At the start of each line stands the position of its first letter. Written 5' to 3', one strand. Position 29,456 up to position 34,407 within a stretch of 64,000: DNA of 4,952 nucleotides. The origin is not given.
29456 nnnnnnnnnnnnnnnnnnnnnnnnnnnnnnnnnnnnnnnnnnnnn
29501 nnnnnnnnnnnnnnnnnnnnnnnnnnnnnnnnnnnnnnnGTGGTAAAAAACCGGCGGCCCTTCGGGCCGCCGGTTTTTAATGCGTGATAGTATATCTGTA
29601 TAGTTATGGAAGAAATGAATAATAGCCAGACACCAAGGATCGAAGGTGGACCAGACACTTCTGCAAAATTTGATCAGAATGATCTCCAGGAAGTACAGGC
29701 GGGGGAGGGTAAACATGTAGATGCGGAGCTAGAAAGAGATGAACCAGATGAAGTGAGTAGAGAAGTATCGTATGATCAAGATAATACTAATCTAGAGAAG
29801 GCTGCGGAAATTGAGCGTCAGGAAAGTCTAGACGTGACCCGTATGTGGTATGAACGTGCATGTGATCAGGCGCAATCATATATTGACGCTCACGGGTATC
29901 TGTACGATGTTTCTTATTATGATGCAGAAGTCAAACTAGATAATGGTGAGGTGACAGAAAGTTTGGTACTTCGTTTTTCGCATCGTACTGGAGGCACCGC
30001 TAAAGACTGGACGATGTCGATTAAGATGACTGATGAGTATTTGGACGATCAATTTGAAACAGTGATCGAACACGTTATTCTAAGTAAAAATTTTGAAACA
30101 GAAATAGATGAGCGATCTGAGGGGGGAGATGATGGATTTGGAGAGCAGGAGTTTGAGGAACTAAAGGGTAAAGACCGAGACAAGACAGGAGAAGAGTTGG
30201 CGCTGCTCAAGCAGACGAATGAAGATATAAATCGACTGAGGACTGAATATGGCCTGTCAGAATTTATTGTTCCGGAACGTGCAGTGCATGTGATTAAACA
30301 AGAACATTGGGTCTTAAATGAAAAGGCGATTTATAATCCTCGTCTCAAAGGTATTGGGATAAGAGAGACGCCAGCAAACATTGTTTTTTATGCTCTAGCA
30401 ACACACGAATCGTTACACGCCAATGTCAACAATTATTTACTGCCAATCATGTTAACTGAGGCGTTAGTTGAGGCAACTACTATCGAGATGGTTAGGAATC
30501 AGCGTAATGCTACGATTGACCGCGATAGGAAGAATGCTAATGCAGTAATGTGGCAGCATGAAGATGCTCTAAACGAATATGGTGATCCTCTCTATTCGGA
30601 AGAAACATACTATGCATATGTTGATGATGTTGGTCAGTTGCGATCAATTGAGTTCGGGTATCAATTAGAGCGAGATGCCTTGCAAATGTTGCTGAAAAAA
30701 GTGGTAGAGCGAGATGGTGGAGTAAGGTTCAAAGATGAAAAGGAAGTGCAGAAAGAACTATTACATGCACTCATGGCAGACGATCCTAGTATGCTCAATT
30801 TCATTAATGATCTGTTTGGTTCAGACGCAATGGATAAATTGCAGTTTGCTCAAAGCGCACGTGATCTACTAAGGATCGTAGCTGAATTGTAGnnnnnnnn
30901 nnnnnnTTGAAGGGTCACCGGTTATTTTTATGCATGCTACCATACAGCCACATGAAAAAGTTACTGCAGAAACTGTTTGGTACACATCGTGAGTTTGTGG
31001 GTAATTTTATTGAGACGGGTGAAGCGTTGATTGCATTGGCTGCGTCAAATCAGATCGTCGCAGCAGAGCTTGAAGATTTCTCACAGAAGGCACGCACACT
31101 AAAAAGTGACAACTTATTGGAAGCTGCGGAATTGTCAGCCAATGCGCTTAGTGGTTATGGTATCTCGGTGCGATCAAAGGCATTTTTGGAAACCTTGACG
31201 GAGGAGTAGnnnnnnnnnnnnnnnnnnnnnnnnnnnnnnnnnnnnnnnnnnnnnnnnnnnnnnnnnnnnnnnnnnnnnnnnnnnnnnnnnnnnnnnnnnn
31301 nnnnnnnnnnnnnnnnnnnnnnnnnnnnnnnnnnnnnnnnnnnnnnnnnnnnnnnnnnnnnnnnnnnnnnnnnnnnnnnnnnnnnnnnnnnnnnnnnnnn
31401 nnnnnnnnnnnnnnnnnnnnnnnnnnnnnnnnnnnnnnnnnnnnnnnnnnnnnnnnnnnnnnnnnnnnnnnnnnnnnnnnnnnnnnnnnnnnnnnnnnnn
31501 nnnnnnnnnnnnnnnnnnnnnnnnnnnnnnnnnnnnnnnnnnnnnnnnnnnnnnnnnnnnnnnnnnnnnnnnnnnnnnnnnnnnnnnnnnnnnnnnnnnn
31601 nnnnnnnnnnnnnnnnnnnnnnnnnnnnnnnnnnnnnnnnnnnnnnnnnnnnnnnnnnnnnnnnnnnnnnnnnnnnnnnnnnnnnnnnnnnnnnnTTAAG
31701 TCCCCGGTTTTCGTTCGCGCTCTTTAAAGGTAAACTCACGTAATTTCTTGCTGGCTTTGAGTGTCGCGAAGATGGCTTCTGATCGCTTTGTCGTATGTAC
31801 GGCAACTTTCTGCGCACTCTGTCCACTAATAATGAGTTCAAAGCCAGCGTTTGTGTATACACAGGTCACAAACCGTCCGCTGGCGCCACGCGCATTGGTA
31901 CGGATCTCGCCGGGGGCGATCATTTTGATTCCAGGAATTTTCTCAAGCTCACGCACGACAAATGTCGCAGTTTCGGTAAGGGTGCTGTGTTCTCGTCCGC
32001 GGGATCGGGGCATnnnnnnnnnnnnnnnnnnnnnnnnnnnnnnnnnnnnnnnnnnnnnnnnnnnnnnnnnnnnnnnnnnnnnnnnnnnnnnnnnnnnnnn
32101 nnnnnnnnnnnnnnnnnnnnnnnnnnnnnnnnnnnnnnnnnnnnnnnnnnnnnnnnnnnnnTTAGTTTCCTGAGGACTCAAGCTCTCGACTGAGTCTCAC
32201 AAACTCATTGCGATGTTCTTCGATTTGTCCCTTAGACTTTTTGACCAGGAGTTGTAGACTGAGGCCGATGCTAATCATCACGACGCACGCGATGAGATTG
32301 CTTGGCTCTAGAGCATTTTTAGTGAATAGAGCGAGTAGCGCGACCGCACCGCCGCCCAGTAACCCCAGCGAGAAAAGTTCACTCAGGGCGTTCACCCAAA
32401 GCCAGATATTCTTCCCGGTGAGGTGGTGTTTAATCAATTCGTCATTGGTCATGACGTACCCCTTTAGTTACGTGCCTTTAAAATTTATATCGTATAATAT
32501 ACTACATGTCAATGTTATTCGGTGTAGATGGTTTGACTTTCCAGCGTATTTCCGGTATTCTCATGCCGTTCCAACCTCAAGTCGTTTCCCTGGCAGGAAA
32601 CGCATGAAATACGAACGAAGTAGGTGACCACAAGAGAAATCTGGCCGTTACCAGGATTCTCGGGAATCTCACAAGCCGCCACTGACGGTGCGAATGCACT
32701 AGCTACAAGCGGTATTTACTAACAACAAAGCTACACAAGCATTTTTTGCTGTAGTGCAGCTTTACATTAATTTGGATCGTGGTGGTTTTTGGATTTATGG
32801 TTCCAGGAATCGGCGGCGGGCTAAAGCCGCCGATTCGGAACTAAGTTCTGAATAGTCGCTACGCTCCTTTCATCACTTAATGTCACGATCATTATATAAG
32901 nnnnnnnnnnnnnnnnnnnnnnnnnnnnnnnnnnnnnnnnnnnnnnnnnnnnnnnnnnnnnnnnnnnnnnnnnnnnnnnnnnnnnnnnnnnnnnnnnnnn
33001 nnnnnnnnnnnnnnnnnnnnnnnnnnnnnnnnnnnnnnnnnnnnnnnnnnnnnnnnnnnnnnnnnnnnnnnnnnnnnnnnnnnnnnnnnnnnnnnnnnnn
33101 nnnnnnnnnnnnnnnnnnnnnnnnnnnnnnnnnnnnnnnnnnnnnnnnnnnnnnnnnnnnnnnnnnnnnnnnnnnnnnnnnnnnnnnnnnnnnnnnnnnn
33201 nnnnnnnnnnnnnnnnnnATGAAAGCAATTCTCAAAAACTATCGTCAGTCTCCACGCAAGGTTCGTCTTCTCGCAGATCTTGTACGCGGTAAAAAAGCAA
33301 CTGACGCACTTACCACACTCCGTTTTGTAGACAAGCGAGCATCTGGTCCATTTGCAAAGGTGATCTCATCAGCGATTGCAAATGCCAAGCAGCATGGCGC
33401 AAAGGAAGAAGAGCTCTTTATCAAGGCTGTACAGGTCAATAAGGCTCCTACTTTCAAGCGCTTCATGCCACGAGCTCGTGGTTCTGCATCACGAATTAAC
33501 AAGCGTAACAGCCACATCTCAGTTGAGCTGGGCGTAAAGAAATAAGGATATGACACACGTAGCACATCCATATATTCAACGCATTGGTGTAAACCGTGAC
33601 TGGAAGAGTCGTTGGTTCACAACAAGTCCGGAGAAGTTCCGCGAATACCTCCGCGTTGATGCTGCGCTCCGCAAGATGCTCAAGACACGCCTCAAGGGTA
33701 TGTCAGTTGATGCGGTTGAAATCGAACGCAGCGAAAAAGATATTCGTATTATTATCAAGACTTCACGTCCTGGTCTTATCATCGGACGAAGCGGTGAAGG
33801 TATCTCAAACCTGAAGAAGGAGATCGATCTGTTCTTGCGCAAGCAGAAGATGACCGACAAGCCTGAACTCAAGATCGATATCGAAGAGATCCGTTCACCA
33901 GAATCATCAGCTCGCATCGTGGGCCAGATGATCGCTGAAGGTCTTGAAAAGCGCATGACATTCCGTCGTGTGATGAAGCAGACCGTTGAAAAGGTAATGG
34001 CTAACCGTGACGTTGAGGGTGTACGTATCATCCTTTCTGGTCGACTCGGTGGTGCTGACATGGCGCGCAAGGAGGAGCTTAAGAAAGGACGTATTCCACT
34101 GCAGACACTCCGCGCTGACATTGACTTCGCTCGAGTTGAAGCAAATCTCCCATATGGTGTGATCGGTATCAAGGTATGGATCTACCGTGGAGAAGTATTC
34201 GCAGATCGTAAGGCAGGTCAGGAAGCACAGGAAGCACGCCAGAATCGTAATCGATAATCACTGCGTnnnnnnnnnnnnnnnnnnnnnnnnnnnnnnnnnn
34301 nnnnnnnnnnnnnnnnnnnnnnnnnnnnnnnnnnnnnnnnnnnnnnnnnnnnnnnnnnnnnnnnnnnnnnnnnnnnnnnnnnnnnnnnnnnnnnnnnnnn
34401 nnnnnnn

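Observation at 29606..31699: HExxH-motif protein followed by two small genes: candidate metallopeptidase/toxin-like module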

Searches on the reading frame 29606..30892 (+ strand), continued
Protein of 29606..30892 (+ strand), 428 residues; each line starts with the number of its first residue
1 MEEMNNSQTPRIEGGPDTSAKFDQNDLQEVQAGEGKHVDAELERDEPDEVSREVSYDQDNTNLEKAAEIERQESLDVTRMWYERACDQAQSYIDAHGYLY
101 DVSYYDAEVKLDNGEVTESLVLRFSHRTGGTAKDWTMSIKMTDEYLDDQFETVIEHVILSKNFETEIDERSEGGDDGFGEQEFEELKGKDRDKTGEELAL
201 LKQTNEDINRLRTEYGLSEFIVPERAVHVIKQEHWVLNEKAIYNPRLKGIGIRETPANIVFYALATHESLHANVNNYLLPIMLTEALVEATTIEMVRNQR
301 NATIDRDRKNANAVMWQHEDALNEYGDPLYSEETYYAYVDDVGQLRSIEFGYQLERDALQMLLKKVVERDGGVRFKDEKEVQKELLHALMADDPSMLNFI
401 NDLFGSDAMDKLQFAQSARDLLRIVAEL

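Call 92: search_dna_similar(query=window:29606-30892:+, collection=plasmids, mode=protein, max_evalue=0.001)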
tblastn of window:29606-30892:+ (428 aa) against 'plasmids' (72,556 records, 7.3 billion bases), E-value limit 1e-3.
No match.

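Call 94: find_related_loci(query=A5, collection=viral_contigs, flank=5000)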
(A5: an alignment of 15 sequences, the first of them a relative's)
Query A5 (330 aa) in viral_contigs; peptide patterns used: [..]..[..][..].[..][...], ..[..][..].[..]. (x = any residue, [..] = any of these).
414 stretches matched a pattern, but none encodes a relative of the query by tblastn (E <= 1e-3).

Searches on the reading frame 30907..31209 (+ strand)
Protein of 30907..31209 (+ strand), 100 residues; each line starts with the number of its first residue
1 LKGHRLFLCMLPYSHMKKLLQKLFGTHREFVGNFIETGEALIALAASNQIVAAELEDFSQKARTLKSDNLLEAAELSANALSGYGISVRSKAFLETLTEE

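Call 6: search_protein_families(library=pfam, proteins=[window:30907-31209:+], max_evalue=1)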
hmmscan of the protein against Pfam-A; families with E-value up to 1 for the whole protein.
window:30907-31209:+ (100 aa): 1 family
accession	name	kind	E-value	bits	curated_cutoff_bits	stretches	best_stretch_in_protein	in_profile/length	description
PF24508.1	TXNDC16_N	-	0.16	12.9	27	1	58-89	25-55/105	TXNDC16 N-terminal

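Call 7: search_protein_families(library=ncbifam, proteins=[window:30907-31209:+], max_evalue=1)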
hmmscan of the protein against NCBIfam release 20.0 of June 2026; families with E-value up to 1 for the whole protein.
window:30907-31209:+ (100 aa): 0 families

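Call 33: search_protein_families(library=padloc, proteins=[window:30952-31209:+], max_evalue=1)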
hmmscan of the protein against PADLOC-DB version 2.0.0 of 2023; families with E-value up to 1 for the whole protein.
window:30952-31209:+ (85 aa): 0 families

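Call 34: search_protein_families(library=phrogs, proteins=[window:30952-31209:+], max_evalue=1)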
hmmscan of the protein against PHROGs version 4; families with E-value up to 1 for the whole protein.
window:30952-31209:+ (85 aa): 2 families
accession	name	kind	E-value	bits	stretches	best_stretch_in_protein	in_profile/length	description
phrog_1334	-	unknown function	0.0047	17.6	0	2-34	5-37/69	-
phrog_5052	-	unknown function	0.11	13.8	1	41-76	41-75/78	-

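Call 73: find_homologous_proteins(query=window:30952-31209:+, max_evalue=0.01)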
Query window:30952-31209:+ (85 aa): 11 proteins with E <= 0.01 among 18 candidates.
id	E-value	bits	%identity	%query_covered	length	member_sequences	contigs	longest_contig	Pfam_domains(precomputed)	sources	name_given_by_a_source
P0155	2.5e-44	165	100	100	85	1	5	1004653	-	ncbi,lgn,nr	ncbi:MAG: hypothetical protein KC877_04375 [Candidatus Kaiserbacteria bacterium]|nr:hypothetical pro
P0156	6.6e-21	91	64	94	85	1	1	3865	-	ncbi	-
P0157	3.0e-17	80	58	94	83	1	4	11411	-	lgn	-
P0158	1.7e-16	77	55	95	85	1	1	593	-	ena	-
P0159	8.2e-14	69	57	93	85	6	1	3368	-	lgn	-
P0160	1.1e-13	68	54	93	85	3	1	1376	-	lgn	-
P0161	5.1e-12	63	51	92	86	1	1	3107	-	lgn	-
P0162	5.4e-12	63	52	94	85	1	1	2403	-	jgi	jgi:hypothetical protein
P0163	2.9e-11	61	51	94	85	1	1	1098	-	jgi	jgi:hypothetical protein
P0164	2.9e-11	61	51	93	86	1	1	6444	-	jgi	jgi:hypothetical protein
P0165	1.7e-8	52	56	73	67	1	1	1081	-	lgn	-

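Call 74: find_encoding_contigs(protein=P0157, flank=6000, max_places=3)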
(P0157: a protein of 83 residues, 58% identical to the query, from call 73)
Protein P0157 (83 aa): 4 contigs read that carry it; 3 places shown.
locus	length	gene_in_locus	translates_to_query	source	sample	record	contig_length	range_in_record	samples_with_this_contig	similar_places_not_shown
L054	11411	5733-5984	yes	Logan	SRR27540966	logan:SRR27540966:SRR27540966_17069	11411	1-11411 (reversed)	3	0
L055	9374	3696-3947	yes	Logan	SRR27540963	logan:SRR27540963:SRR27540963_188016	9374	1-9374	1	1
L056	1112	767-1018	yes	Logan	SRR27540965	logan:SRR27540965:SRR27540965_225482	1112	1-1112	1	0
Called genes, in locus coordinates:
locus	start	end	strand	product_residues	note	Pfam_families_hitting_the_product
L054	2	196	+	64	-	?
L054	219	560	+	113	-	PF00338:Ribosomal_S10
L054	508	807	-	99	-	-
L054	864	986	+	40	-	-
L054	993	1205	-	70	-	-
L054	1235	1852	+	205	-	PF00297:Ribosomal_L3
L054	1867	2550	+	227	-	PF00573:Ribosomal_L4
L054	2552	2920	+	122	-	PF00276:Ribosomal_L23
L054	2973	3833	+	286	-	PF00181:Ribosomal_L2_N, PF03947:Ribosomal_L2_C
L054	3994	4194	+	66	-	-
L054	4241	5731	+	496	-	-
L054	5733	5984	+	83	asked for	-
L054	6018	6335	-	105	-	-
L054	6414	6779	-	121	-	PF13576:Pentapeptide_3 (faint)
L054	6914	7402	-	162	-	-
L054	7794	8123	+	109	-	PF00203:Ribosomal_S19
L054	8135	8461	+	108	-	PF00237:Ribosomal_L22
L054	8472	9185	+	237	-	PF13083:KH_KhpA-B (weak), PF07650:KH_2, PF00189:Ribosomal_S3_C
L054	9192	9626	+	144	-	PF00252:Ribosomal_L16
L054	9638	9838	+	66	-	PF00831:Ribosomal_L29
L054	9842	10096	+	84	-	PF00366:Ribosomal_S17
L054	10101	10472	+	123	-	PF00238:Ribosomal_L14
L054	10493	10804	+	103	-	PF00467:KOW, PF17136:ribosomal_L24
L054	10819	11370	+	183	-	PF00281:Ribosomal_L5, PF00673:Ribosomal_L5_C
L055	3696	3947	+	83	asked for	-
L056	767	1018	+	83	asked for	-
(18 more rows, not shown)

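Call 75: find_encoding_contigs(protein=P0164, flank=6000, max_places=2)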
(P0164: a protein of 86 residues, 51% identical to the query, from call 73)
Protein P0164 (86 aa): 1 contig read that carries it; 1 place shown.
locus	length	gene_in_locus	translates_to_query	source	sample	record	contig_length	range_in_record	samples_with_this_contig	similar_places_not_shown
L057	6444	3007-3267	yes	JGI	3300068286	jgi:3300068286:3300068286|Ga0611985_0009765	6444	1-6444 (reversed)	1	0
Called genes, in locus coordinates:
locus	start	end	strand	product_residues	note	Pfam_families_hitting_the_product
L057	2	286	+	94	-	?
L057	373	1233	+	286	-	PF00181:Ribosomal_L2_N, PF03947:Ribosomal_L2_C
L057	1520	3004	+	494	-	-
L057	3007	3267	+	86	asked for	-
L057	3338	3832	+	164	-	-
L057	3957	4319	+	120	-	-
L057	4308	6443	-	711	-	?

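Call 76: find_encoding_contigs(protein=P0156, flank=6000, max_places=2)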
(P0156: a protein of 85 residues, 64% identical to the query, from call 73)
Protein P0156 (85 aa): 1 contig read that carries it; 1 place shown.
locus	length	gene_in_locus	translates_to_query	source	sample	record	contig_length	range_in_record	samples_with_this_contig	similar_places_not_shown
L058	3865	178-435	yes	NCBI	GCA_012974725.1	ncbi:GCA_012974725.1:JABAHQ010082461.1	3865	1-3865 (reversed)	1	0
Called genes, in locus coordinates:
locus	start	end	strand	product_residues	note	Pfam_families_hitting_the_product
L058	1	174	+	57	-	?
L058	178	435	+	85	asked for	-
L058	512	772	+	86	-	PF03083:MtN3_slv (weak)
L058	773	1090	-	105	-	PF09876:DUF2103 (weak)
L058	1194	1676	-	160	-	-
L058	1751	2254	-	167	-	-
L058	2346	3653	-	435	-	-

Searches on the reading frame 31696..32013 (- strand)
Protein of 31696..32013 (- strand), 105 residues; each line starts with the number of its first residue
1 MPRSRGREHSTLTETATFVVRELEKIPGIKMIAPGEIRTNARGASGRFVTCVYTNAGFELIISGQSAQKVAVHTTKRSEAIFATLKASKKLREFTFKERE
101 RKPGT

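Call 6: search_protein_families(library=pfam, proteins=[window:31696-32013:-], max_evalue=1)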
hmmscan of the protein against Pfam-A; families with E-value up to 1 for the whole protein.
window:31696-32013:- (105 aa): 2 families
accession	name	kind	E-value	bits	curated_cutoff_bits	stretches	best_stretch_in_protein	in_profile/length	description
PF09876.14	DUF2103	-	4.8e-07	30.1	22.4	1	6-79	7-86/98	Predicted metal-binding protein (DUF2103)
PF00313.28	CSD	-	0.056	13.8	27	1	49-103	5-58/66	'Cold-shock' DNA-binding domain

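Call 7: search_protein_families(library=ncbifam, proteins=[window:31696-32013:-], max_evalue=1)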
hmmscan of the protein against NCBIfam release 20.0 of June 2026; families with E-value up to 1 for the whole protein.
window:31696-32013:- (105 aa): 0 families

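Call 33: search_protein_families(library=padloc, proteins=[window:31696-32013:-], max_evalue=1)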
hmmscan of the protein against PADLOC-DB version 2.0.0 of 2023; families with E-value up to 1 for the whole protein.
window:31696-32013:- (105 aa): 0 families

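Call 34: search_protein_families(library=phrogs, proteins=[window:31696-32013:-], max_evalue=1)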
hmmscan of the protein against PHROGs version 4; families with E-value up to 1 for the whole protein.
window:31696-32013:- (105 aa): 0 families

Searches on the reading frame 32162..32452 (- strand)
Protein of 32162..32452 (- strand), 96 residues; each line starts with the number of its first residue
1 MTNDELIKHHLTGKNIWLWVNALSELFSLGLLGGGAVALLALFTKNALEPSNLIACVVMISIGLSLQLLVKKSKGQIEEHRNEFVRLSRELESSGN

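Call 6: search_protein_families(library=pfam, proteins=[window:32162-32452:-], max_evalue=1)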
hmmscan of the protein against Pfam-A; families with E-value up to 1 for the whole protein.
window:32162-32452:- (96 aa): 0 families

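Call 7: search_protein_families(library=ncbifam, proteins=[window:32162-32452:-], max_evalue=1)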
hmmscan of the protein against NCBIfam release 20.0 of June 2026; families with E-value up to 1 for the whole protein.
window:32162-32452:- (96 aa): 1 family
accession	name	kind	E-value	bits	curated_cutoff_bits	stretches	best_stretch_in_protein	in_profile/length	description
NF033887.1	conj_TraX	equivalog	0.12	11.9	100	1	1-60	61-118/163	conjugal transfer protein TraX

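Call 33: search_protein_families(library=padloc, proteins=[window:32162-32452:-], max_evalue=1)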
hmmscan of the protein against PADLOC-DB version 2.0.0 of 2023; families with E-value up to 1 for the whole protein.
window:32162-32452:- (96 aa): 0 families

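Call 34: search_protein_families(library=phrogs, proteins=[window:32162-32452:-], max_evalue=1)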
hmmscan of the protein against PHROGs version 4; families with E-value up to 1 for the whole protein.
window:32162-32452:- (96 aa): 2 families
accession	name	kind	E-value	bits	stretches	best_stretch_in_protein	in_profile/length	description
phrog_8672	-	unknown function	0.01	16.9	1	15-66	54-105/144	-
phrog_37098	-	unknown function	0.11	13.8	1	22-69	7-53/71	-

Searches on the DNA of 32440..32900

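Call 88: search_rna_families(source=window, start=32440, end=32900, threshold=evalue, max_evalue=1)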
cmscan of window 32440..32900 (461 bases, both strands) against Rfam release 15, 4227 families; matches with E-value up to 1: 0.
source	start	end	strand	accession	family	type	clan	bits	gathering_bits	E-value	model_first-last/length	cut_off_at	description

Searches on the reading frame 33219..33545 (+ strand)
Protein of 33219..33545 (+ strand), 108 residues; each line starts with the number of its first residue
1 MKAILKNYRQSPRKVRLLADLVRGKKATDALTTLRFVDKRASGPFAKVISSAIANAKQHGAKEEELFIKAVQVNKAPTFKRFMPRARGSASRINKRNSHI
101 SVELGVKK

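Call 37: search_protein_families(library=pfam, proteins=[window:33219-33545:+], max_evalue=0.001)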
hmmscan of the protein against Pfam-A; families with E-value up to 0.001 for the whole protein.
window:33219-33545:+ (108 aa): 1 family
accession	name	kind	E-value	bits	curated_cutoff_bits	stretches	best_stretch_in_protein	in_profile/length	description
PF00237.24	Ribosomal_L22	-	2.3e-35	121.3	28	1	3-104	1-103/104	Ribosomal protein L22p/L17e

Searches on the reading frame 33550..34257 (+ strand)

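Call 37: search_protein_families(library=pfam, proteins=[window:33550-34257:+], max_evalue=0.001)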
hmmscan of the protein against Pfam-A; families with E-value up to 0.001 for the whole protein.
window:33550-34257:+ (235 aa): 3 families
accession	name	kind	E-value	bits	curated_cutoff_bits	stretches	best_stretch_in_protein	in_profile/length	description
PF00189.25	Ribosomal_S3_C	-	5.4e-31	107.4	34.1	1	128-211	1-83/83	Ribosomal protein S3, C-terminal domain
PF07650.23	KH_2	-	4.1e-12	46.2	22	1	40-118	2-77/78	KH domain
PF13083.13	KH_KhpA-B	-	0.00032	21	32.1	1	42-100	6-66/73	KhpA/KhpB, KH domain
